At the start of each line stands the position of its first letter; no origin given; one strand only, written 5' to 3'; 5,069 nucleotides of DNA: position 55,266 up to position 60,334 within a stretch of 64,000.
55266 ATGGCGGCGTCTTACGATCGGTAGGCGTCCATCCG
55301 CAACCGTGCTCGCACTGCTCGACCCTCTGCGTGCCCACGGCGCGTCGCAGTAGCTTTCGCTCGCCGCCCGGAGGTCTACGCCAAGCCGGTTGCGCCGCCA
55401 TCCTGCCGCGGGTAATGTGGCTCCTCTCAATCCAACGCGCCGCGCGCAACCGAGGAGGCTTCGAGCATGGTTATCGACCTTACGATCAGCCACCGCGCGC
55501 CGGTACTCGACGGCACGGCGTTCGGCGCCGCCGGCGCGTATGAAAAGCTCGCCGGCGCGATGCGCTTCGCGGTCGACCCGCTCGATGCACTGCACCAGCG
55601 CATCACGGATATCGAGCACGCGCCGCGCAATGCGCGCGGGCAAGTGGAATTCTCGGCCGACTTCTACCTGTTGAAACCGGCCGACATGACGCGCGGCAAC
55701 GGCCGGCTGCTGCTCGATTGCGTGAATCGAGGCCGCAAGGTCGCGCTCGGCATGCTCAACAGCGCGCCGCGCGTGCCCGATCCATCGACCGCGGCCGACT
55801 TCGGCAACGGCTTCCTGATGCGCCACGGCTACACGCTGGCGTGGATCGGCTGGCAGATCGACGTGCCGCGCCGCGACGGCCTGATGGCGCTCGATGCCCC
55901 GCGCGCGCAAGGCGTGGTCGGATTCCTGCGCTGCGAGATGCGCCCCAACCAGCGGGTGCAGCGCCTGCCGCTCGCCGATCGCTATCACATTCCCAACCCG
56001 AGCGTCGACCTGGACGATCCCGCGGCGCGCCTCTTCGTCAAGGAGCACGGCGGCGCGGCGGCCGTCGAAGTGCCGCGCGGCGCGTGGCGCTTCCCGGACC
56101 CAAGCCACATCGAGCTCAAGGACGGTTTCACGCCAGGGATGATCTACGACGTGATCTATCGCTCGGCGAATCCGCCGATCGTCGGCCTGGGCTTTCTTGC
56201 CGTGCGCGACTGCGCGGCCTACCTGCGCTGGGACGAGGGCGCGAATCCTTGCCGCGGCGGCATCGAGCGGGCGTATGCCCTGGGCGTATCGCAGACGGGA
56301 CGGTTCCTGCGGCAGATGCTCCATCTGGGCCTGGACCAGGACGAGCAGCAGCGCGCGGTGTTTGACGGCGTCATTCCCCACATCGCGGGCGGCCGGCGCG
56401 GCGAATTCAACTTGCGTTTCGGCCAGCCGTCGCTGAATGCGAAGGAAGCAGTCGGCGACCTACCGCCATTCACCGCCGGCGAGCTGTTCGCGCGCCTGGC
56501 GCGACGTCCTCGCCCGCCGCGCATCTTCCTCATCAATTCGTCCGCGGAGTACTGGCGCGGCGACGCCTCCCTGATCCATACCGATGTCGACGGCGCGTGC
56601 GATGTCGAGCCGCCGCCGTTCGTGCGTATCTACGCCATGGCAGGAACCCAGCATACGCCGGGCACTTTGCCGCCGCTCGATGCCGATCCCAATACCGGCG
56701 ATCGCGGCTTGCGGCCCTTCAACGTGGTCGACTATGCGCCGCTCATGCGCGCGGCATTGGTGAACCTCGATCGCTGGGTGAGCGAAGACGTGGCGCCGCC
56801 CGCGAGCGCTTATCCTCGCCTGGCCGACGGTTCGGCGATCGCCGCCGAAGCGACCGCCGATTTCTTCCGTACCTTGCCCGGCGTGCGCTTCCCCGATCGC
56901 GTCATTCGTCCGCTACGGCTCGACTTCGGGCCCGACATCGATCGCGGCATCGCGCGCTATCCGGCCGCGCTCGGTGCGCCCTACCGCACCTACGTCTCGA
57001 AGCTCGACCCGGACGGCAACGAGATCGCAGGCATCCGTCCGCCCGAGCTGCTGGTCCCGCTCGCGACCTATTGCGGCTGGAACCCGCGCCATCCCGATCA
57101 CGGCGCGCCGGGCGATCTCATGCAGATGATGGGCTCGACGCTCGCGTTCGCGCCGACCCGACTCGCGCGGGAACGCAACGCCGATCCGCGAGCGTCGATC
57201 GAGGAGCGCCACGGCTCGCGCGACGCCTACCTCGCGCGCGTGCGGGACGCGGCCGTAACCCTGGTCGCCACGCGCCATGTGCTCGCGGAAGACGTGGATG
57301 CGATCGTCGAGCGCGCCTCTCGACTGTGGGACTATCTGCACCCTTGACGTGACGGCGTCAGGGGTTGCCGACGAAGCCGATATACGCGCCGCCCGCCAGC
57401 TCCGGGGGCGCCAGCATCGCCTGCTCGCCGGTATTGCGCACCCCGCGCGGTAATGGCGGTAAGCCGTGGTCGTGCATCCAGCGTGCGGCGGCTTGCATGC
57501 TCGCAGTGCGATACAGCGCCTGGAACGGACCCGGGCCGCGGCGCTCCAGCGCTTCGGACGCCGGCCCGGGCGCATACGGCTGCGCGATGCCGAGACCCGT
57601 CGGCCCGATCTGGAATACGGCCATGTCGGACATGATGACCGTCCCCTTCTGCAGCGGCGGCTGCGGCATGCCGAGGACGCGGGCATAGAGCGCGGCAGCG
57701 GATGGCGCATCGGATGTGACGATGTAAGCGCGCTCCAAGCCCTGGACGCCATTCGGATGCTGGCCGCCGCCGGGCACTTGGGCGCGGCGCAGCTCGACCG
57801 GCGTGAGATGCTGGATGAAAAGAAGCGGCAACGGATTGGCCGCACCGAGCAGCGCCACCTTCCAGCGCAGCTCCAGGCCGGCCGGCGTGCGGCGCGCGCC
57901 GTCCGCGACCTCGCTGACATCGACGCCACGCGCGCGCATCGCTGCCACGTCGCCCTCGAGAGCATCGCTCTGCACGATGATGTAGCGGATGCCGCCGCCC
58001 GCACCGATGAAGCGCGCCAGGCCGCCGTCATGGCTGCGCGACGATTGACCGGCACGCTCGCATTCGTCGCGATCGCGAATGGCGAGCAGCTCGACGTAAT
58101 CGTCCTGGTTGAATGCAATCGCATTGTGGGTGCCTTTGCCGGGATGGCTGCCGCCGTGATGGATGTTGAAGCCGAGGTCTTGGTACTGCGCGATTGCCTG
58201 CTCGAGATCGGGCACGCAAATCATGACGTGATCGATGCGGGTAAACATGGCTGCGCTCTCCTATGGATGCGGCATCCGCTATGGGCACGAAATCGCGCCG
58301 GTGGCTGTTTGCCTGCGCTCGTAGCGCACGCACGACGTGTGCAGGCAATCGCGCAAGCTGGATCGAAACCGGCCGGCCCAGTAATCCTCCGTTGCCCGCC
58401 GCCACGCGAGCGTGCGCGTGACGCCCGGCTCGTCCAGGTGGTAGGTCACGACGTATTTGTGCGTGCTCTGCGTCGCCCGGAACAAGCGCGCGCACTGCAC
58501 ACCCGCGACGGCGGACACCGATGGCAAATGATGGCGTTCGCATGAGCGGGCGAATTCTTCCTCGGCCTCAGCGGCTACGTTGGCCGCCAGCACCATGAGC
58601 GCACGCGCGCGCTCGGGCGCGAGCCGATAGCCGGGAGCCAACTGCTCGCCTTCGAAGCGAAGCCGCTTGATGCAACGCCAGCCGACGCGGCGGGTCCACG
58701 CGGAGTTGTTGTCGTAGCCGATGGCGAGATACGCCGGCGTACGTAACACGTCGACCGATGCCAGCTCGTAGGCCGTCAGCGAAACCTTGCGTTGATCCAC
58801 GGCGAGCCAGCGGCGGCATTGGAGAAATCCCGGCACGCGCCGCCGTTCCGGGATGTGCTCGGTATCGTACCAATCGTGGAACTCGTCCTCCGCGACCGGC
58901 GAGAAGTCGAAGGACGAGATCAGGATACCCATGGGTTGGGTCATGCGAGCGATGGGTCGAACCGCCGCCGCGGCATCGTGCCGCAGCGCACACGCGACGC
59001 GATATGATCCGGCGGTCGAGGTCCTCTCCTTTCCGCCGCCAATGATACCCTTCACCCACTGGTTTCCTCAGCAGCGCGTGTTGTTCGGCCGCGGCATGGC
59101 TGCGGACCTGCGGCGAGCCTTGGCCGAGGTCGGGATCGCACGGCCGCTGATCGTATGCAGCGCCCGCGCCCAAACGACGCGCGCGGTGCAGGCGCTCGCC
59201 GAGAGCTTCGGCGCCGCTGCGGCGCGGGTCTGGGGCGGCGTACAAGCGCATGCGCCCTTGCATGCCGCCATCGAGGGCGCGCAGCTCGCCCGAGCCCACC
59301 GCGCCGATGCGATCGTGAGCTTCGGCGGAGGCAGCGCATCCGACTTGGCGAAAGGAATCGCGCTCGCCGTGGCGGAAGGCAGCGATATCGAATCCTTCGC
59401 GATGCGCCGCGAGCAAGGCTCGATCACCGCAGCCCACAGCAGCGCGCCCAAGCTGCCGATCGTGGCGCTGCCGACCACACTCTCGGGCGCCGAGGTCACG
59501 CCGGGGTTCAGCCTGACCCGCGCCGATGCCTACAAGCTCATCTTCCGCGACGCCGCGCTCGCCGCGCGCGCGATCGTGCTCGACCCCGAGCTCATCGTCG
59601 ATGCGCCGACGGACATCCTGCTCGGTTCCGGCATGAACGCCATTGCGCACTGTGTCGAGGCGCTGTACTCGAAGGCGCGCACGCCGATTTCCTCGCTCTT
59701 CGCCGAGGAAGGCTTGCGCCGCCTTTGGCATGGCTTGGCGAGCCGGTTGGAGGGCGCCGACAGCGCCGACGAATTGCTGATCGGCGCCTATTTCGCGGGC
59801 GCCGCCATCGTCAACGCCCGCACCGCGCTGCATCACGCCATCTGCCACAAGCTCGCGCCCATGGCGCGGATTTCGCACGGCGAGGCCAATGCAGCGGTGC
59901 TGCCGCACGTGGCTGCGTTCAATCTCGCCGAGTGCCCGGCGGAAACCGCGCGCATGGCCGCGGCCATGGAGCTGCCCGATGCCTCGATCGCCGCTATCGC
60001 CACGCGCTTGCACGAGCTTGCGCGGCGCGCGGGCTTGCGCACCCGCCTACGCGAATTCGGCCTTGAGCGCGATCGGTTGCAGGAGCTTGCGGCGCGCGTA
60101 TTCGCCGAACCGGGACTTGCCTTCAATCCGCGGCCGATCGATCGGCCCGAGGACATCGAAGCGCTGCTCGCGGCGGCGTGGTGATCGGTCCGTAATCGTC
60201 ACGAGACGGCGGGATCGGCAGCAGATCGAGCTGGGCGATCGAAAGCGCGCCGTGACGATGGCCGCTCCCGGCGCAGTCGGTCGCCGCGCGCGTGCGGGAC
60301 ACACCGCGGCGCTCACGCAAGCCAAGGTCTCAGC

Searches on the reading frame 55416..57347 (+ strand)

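Call 66: search_protein_families(library=pfam, proteins=[window:55416-57347:+], max_evalue=0.00001)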
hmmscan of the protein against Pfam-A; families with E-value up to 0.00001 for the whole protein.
window:55416-57347:+ (643 aa): 1 family
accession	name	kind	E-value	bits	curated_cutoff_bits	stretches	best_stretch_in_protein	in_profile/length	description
PF20091.5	Abhydrolase_10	-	1.9e-41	142.9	23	1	248-632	134-429/429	Alpha/beta hydrolase domain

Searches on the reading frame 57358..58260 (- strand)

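Call 66: search_protein_families(library=pfam, proteins=[window:57358-58260:-], max_evalue=0.00001)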
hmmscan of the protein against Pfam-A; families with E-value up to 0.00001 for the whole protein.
window:57358-58260:- (300 aa): 3 families
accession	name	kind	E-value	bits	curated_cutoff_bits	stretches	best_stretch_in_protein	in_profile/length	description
PF13468.12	Glyoxalase_3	-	1.6e-35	123.2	25.1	1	9-196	1-176/176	Glyoxalase-like domain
PF13669.12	Glyoxalase_4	-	9e-15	55.3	27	1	10-122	1-102/109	Glyoxalase/Bleomycin resistance protein/Dioxygenase superfamily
PF00903.31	Glyoxalase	-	1.3e-10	42.1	20.6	1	8-117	1-97/121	Glyoxalase/Bleomycin resistance protein/Dioxygenase superfamily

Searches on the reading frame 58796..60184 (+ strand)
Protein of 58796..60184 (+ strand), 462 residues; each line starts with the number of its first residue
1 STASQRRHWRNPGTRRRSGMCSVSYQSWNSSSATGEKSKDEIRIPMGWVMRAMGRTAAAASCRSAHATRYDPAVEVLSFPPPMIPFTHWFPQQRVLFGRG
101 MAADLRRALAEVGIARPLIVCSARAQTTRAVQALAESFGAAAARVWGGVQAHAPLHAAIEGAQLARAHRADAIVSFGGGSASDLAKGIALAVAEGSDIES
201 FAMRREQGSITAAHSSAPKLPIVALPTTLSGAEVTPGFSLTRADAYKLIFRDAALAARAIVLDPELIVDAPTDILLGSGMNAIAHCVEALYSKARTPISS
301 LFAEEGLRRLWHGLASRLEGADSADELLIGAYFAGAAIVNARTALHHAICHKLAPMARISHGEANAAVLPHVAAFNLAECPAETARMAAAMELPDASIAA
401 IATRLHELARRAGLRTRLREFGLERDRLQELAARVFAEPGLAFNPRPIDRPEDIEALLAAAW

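Call 66: search_protein_families(library=pfam, proteins=[window:58796-60184:+], max_evalue=0.00001)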
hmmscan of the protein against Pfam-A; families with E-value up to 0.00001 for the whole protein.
window:58796-60184:+ (462 aa): 3 families
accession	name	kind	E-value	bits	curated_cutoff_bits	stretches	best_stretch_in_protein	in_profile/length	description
PF25137.1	ADH_Fe_C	-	1.6e-33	116.5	27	1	278-462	4-194/194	Fe-containing alcohol dehydrogenase family, C-terminal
PF00465.25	Fe-ADH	-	3.4e-30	105.3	31.3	1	93-264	2-168/168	Iron-containing alcohol dehydrogenase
PF13685.12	Fe-ADH_2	-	3.7e-07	30.7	28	1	97-190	2-95/149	Iron-containing alcohol dehydrogenase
